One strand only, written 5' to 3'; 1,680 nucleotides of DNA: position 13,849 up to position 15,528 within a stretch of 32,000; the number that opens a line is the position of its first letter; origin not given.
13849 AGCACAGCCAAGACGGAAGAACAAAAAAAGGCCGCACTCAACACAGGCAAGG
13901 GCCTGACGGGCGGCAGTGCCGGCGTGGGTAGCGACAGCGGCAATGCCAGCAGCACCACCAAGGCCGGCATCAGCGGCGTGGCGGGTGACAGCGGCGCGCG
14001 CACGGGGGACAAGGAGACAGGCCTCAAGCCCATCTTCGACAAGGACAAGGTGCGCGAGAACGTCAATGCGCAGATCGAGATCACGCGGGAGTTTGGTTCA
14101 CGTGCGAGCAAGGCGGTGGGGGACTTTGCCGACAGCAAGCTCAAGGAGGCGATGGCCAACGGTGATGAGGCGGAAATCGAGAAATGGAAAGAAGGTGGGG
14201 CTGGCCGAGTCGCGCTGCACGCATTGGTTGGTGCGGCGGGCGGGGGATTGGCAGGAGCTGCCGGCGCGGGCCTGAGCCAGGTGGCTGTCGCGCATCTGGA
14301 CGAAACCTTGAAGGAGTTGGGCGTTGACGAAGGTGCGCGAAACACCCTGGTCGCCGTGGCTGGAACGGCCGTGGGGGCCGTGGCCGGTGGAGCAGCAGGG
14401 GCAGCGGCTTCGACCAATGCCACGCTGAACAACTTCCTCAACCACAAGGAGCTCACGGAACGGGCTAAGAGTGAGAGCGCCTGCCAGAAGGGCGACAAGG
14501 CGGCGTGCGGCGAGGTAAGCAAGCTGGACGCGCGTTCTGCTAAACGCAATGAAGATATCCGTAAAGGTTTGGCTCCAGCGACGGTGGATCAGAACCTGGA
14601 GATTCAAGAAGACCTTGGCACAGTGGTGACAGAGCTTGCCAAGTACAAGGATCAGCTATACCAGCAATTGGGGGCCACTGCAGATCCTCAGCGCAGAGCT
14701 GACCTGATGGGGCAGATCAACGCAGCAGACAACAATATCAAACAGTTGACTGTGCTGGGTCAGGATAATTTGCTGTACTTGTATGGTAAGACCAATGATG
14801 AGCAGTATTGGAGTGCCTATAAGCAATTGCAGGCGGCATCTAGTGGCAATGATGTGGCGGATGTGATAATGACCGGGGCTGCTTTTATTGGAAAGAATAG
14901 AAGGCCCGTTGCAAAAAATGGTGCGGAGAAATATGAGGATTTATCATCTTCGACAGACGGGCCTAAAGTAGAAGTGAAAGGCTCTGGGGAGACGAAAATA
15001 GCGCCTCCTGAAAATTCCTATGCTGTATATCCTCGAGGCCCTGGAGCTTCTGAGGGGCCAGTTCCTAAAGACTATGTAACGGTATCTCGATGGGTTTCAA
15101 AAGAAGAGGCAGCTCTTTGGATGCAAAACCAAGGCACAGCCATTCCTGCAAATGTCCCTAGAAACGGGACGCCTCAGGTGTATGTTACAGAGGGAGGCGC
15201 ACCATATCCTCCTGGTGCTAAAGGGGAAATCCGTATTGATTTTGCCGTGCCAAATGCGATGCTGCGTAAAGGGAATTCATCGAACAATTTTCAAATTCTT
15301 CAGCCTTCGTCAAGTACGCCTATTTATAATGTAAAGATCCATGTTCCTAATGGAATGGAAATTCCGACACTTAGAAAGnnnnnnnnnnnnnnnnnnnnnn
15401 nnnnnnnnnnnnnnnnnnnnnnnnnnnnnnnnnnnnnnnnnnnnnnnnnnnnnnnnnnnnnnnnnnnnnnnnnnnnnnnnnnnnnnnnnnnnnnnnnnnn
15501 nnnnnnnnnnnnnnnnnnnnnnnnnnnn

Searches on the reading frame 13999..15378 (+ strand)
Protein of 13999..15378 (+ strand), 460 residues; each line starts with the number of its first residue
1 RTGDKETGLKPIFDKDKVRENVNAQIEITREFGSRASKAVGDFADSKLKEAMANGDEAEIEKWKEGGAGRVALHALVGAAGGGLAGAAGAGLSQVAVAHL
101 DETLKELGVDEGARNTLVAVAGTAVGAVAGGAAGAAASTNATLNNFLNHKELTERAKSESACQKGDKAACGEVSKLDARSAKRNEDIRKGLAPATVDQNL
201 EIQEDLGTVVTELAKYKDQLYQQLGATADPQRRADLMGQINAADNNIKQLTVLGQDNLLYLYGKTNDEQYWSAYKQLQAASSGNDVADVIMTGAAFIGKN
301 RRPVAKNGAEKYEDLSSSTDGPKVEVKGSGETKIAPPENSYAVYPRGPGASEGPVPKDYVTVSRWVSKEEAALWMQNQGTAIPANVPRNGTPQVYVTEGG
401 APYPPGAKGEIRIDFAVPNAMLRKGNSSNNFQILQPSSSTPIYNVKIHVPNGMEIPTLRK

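Call 7: search_protein_families(library=pfam, proteins=[window:13999-15378:+], max_evalue=1)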
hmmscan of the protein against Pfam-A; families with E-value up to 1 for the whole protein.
window:13999-15378:+ (460 aa): 3 families
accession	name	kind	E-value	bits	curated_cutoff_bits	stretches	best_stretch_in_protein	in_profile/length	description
PF21726.2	DUF6862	-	7.3e-06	26.4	24.1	1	150-217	1-66/67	Family of unknown function (DUF6862)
PF24691.1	TreTu_C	-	0.00023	22.2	27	1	360-440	2-79/100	TreTu toxin, C-terminal domain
PF01442.23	Apolipoprotein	-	0.00067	19.8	90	1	173-229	13-69/190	Apolipoprotein A1/A4/E domain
